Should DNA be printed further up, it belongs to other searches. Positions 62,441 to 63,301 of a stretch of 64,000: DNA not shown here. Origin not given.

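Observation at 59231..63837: Terminal operon packed with nucleotide and ADP-ribose processing domains: Nudix, Cys-phosphatase, NADAR, Nuc_deoxyrib_tr-like and calcineurin-like phosphoesterase, closed by a strong terminator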

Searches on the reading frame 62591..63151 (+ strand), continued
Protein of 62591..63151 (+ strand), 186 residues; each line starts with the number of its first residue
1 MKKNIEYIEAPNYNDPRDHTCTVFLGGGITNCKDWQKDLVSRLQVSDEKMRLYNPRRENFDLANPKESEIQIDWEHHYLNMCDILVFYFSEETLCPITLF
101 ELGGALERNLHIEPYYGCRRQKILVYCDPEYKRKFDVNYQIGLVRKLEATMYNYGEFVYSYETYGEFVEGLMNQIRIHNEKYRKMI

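Call 44: find_encoding_contigs(protein=P0004, flank=10000, max_places=2)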
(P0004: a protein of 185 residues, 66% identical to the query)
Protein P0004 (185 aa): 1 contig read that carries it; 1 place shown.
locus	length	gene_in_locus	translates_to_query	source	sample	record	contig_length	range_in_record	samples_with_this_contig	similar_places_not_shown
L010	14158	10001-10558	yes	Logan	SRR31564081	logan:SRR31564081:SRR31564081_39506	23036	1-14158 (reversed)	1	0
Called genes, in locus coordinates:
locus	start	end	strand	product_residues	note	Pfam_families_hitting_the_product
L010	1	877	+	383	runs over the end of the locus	PF01068:DNA_ligase_A_M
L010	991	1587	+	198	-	-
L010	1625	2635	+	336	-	PF21189:PHA02142, PF09414:RNA_ligase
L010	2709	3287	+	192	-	-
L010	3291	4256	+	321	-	PF13793:Pribosyltran_N, PF00156:Pribosyltran, PF14572:Pribosyl_synth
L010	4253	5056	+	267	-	PF26128:Gad2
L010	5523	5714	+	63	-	-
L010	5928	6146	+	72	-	-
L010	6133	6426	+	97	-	-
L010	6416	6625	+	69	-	-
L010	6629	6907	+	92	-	-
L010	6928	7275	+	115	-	-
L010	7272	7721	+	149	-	-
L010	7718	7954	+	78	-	-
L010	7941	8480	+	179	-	-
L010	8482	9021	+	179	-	PF00293:NUDIX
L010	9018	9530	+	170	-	PF08719:NADAR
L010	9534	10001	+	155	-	-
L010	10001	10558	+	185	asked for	PF15891:Nuc_deoxyri_tr2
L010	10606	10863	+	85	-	-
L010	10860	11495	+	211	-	PF05050:Methyltransf_21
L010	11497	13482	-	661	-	-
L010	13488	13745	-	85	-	-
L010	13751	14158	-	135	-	?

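Call 45: find_encoding_contigs(protein=P0009, flank=10000, max_places=2)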
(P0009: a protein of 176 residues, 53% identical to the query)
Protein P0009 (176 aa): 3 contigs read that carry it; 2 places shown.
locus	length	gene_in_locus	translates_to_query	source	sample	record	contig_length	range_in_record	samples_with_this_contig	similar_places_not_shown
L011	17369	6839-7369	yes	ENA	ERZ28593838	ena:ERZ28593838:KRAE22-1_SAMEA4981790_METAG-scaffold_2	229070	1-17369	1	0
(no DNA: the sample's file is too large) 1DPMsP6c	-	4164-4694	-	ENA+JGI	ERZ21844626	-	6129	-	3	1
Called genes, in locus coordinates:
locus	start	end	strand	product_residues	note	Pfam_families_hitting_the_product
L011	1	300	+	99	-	?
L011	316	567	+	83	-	-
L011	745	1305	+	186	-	-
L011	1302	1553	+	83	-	-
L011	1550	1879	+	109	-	-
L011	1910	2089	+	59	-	-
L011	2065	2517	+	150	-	PF01981:PTH2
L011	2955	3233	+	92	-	-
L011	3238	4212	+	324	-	PF13793:Pribosyltran_N, PF00156:Pribosyltran, PF14572:Pribosyl_synth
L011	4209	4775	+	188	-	-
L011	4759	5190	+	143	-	PF00293:NUDIX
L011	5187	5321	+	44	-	-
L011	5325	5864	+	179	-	PF00782:DSPc (weak)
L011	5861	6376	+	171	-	PF08719:NADAR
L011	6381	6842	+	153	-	-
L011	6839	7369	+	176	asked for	PF15891:Nuc_deoxyri_tr2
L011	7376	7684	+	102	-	PF00583:Acetyltransf_1, PF13508:Acetyltransf_7 (faint)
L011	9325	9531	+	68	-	-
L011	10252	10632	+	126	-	-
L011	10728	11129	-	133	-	-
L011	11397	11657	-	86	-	-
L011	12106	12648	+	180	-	PF00588:SpoU_methylase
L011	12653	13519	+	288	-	PF04446:Thg1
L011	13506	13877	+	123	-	PF09643:YopX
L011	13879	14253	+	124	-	PF09643:YopX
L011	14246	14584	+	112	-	PF09643:YopX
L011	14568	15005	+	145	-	PF09643:YopX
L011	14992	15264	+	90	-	-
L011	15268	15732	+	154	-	PF01981:PTH2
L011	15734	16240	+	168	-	-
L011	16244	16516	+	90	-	-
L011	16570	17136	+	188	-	PF00574:CLP_protease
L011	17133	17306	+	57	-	-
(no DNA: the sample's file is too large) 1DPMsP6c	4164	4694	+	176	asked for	PF15891:Nuc_deoxyri_tr2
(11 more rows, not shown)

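Call 47: find_encoding_contigs(protein=P0033, flank=10000, max_places=2)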
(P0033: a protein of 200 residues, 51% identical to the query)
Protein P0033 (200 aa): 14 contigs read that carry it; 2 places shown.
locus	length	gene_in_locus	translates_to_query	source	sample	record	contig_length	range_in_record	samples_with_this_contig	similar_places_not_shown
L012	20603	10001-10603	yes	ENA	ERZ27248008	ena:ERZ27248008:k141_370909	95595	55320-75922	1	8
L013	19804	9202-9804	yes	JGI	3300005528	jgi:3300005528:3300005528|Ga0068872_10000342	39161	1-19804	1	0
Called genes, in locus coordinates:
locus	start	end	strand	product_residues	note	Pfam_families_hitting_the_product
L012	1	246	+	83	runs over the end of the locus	-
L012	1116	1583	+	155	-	-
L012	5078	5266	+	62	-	-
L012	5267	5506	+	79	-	PF14354:Lar_restr_allev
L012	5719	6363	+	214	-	PF18021:Agglutinin_C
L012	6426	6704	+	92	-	-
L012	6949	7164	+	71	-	-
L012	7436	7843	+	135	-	-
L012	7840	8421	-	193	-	PF00719:Pyrophosphatase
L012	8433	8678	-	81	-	-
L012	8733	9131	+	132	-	-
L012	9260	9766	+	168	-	PF20194:DUF6557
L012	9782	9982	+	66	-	-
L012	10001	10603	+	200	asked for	PF15891:Nuc_deoxyri_tr2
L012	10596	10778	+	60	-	-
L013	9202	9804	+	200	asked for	PF15891:Nuc_deoxyri_tr2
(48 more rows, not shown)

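Call 48: find_encoding_contigs(protein=P0036, flank=10000, max_places=2)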
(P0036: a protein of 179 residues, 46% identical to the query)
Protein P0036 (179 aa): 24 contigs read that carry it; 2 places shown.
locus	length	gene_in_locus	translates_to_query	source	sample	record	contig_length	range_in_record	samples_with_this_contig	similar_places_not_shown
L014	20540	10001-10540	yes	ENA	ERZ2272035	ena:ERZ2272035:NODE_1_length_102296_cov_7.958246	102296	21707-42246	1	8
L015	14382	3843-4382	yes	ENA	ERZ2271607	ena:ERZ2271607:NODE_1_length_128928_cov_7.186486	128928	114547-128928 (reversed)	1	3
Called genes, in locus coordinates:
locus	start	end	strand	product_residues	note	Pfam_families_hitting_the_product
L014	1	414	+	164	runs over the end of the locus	-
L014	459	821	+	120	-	PF19174:DUF5856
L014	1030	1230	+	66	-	-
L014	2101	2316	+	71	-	-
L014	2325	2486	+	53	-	-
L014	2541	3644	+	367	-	-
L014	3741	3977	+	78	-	-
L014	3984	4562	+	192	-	PF24703:DUF7666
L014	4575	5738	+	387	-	-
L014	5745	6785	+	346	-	-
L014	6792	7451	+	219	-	PF24703:DUF7666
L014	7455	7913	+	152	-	PF24703:DUF7666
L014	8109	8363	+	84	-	-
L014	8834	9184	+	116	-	-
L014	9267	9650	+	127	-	-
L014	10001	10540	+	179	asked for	PF15891:Nuc_deoxyri_tr2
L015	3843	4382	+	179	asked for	PF15891:Nuc_deoxyri_tr2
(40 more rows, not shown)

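Call 49: find_encoding_contigs(protein=P0081, flank=10000, max_places=2)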
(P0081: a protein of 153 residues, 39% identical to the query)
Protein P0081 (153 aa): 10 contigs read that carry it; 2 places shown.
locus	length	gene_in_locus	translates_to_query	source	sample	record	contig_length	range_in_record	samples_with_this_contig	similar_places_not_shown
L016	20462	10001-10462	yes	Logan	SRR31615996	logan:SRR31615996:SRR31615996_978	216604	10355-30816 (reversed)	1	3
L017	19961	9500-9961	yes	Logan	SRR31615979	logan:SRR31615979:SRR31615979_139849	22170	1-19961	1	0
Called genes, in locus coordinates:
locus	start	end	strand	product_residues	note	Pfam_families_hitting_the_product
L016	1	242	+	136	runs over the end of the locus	-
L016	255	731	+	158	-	-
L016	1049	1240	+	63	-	-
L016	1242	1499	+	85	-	PF02597:ThiS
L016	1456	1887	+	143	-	-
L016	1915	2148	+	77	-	-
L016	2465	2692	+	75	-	-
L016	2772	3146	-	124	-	-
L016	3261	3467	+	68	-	-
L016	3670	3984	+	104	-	-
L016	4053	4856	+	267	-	-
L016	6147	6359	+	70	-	-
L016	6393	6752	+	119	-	-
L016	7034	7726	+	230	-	PF12850:Metallophos_2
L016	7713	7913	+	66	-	-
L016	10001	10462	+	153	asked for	PF15891:Nuc_deoxyri_tr2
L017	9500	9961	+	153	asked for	PF15891:Nuc_deoxyri_tr2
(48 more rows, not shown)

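Call 51: find_related_loci(query=A1, collection=viral_contigs, flank=10000)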
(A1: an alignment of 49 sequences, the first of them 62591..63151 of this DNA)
Query A1 (186 aa) in viral_contigs; peptide patterns used: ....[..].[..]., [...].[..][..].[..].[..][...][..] (x = any residue, [..] = any of these).
258 stretches matched a pattern; 216 encode a relative of the query (tblastn E <= 1e-3); the best 80 are kept; 80 distinct loci.
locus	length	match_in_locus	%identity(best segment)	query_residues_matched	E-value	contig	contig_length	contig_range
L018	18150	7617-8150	61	1-184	2e-72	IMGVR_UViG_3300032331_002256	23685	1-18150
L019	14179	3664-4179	50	5-177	9e-51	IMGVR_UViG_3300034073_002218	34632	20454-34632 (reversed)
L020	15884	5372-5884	51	5-177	7e-51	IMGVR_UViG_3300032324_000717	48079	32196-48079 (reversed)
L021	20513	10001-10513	51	5-177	5e-50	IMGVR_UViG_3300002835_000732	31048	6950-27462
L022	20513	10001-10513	50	5-177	6e-49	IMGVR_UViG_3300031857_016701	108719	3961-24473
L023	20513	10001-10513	49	5-177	4e-49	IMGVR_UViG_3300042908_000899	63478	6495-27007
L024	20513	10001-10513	49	5-177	4e-49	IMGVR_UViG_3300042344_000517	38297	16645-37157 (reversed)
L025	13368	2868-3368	50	5-175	6e-48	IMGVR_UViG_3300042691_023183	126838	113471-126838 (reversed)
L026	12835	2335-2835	50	5-175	6e-48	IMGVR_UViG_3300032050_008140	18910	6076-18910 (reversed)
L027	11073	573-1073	48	5-175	9e-48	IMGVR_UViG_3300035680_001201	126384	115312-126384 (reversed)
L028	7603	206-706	48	5-175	9e-48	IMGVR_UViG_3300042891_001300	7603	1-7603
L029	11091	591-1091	49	5-175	8e-48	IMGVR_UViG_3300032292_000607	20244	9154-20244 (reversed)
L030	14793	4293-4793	48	5-175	1e-47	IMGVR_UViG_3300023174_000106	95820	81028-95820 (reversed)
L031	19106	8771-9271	48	5-175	3e-47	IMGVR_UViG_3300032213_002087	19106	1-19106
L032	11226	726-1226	48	5-175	8e-46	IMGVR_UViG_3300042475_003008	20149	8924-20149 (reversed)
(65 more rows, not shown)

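Call 73: search_solved_structures(query=A1, max_evalue=10, show_alignments=5)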
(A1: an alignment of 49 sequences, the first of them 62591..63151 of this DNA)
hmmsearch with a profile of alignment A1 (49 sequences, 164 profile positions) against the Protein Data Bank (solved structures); distinct sequences matched with E-value up to 10: 3.
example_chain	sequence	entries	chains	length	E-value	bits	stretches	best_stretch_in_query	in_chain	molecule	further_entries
4mcj_A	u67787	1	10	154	7.7e-19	70.9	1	16-148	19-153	Uncharacterized protein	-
6l2m_A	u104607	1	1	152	0.2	14.3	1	43-89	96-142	Nucleoside deaminase family protein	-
9l5s_CV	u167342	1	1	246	1.8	11.2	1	28-70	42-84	Putative pre-mRNA splicing protein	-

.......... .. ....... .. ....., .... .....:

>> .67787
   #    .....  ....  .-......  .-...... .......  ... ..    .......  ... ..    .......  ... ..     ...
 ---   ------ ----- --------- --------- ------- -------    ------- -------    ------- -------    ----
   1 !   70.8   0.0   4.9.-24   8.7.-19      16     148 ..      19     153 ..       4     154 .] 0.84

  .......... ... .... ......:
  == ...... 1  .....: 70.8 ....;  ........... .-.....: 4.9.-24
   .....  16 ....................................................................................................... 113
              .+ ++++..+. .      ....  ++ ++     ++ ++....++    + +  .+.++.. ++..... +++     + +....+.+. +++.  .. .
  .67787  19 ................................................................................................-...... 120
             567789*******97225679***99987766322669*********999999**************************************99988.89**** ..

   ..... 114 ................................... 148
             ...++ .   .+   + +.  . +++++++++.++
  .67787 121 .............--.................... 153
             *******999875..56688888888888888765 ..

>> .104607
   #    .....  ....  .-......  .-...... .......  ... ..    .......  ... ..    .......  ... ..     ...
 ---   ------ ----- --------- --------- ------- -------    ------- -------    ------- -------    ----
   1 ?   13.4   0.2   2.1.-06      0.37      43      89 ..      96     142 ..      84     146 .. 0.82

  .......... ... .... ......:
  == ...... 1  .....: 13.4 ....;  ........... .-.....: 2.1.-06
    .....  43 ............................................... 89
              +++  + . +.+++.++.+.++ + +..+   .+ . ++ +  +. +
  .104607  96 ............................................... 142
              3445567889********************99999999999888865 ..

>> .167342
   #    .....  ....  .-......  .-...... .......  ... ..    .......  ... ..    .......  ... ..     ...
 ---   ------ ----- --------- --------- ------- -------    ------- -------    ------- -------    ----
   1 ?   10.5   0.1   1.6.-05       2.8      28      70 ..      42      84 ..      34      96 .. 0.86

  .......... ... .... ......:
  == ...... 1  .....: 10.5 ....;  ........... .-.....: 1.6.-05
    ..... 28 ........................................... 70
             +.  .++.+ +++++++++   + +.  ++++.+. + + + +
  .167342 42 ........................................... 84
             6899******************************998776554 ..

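Call 74: find_related_loci(query=A1, collection=genome_contigs, flank=8000)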
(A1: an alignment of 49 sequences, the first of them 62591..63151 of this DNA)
Query A1 (186 aa) in genome_contigs; peptide patterns used: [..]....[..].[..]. (x = any residue, [..] = any of these).
115 stretches matched a pattern; 111 encode a relative of the query (tblastn E <= 1e-3); the best 80 are kept; 80 distinct loci.
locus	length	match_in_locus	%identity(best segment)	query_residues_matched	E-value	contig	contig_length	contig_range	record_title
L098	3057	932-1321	45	2-146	2e-34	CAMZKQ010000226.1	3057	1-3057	uncultured Chlorobi bacterium isolate RB_MAG_00028 genome assembly, contig: RB_MAG_00028_000000000212, whole genome shot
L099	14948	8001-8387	44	2-145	2e-33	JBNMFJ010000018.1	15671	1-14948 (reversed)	MAG: Patescibacteria group bacterium isolate 3300053785_114 Ga0535658_0009495, whole genome shotgun sequence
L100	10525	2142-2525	42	3-145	5e-33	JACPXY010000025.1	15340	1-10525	MAG: Candidatus Pacearchaeota archaeon isolate NC_groundwater_849_Pr1_B-0.1um_42_10 Montesol18_Bp1_scaffold_464082, whol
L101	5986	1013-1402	38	3-145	1e-32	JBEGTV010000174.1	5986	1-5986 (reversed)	MAG: Deinococcota bacterium isolate redbuttecreek_2019_sw_WHONDRS-S19S_0029_A_bin.8 scaffold_0001498, whole genome shotg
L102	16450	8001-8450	39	21-165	1e-32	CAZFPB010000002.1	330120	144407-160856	MAG TPA_asm: uncultured Pseudobdellovibrionaceae bacterium isolate SRP193066_co1_107 genome assembly, contig: NODE_47_le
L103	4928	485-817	47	22-145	3e-32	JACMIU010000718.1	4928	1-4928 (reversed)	MAG: Armatimonadota bacterium isolate ES-bin-131 ES-bin-131-contig-k141_13252782, whole genome shotgun sequence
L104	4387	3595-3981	40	2-145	4e-32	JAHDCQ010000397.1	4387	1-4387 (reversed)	MAG: Saprospiraceae bacterium isolate MAG-138 RZ_52002, whole genome shotgun sequence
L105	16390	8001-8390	38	3-145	7e-32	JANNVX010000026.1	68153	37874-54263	MAG: Deinococcales bacterium isolate VAR_34_metabat_433 VAR_34_k141_14938, whole genome shotgun sequence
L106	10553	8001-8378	40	8-146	1e-31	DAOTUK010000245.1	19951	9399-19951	MAG TPA_asm: Chloroflexaceae bacterium isolate F17_56 k129_2753657, whole genome shotgun sequence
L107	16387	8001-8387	39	4-145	1e-31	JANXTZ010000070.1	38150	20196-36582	MAG: Deinococcales bacterium isolate 339R_metabat_219 339R_k141_1913295, whole genome shotgun sequence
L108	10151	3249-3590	44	20-146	1e-31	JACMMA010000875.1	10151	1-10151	MAG: Armatimonadota bacterium isolate ES-bin-63 ES-bin-63-contig-k141_13519422, whole genome shotgun sequence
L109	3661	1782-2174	38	2-145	2e-31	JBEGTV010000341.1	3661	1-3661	MAG: Deinococcota bacterium isolate redbuttecreek_2019_sw_WHONDRS-S19S_0029_A_bin.8 scaffold_0003917, whole genome shotg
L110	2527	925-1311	37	4-145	5e-31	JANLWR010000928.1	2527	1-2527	MAG: Deinococcales bacterium isolate OTE_20_metabat_284 OTE_20_k141_1365887, whole genome shotgun sequence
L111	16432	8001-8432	37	2-158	4e-31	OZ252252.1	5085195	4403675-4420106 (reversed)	MAG: Deinococcales bacterium isolate 5cafd705-4e53-402a-ab4b-ed1a629fd506 genome assembly, chromosome: 1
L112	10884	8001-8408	38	22-167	7e-31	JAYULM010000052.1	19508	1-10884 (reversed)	MAG: Armatimonadota bacterium isolate GFS_9362 GFS_9362_51, whole genome shotgun sequence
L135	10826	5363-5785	39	7-153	3e-28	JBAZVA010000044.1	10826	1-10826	MAG: Candidatus Woesearchaeota archaeon isolate SO_2017_GW1_241 NODE_22690_length_10826_cov_1.147864_OW334_2017, whole g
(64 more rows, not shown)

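Call 110: search_protein_families(library=pfam, proteins=[L111:1839-4412:-, L111:5584-6537:+, L111:6534-7007:+, L111:7132-8010:+, L111:8010-8459:+, L111:8456-9049:+, L111:10066-10911:+, L111:11046-11963:-, L111:8485-10014:+], max_evalue=0.001)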
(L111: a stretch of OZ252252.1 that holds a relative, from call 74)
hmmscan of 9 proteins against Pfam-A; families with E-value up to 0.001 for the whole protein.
L111:1839-4412:- (857 aa): 8 families
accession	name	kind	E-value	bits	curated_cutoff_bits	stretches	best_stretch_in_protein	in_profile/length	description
PF00563.25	EAL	-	3e-66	223.6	31.3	1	605-837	4-236/236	EAL domain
PF00990.26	GGDEF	-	2.8e-51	173.9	23.8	1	426-582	1-160/161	Diguanylate cyclase, GGDEF domain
PF13424.12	TPR_12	-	4.8e-25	88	30.1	2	135-204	5-76/77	Tetratricopeptide repeat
PF00515.34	TPR_1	-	1.8e-16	59.6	27.8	1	173-201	1-29/34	Tetratricopeptide repeat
PF13181.12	TPR_8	-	1e-14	53.8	25.7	0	176-203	4-31/34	Tetratricopeptide repeat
PF13176.12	TPR_7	-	5.5e-11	42.1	27.9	0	135-168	1-34/36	Tetratricopeptide repeat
PF13374.12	TPR_10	-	9.5e-10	38.6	27.5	1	135-165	4-34/42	Tetratricopeptide repeat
PF07719.23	TPR_2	-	5.2e-07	29.7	27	0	173-201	1-29/34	Tetratricopeptide repeat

L111:5584-6537:+ (317 aa): 3 families
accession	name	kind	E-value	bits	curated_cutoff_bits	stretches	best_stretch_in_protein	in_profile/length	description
PF21906.2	NrtR_WHD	-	2.8e-21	75.8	27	1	254-314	1-61/61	NrtR DNA-binding winged helix domain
PF00293.34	NUDIX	-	1.6e-14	54.5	21.1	1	116-238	6-132/134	NUDIX domain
PF19368.5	AraR_C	-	1.9e-09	38.1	23.8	1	250-314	1-66/82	AraR C-terminal winged HTH domain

L111:6534-7007:+ (157 aa): 2 families
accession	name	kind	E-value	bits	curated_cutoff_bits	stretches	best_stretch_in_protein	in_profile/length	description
PF08719.17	NADAR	-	6.2e-42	144.1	35.1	1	5-146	1-163/163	NADAR domain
PF08010.17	Phage_30_3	-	0.00022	21.5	36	0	15-111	5-109/138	Bacteriophage protein GP30.3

L111:7132-8010:+ (292 aa): 1 family
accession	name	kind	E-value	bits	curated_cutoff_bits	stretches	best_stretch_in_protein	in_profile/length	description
PF10021.15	PARG_cat_microb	-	1.5e-50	171.8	23.5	1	16-161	1-146/146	Microbial-type PARG, catalytic domain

L111:8010-8459:+ (149 aa): 1 family
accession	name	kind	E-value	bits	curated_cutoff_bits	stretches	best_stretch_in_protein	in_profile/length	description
PF15891.11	Nuc_deoxyri_tr2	-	3e-19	69.7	30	1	17-114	2-105/105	Nucleoside 2-deoxyribosyltransferase like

L111:8456-9049:+ (197 aa): 1 family
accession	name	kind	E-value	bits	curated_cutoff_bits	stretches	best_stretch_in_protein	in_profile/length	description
PF04973.17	NMN_transporter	-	1.6e-19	71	27.3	1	14-187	4-175/175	Nicotinamide mononucleotide transporter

L111:10066-10911:+ (281 aa): 0 families

L111:11046-11963:- (305 aa): 1 family
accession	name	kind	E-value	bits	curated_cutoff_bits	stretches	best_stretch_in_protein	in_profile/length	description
PF03372.29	Exo_endo_phos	-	8e-30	104.6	24.5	1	52-294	1-225/225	Endonuclease/Exonuclease/phosphatase family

L111:8485-10014:+ (509 aa): 2 families
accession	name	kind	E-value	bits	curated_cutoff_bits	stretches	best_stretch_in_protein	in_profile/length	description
PF13521.12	AAA_28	-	3.2e-30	105.9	27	1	342-498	1-164/164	AAA domain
PF01467.32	CTP_transf_like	-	5.3e-05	23.9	21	1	194-321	1-131/133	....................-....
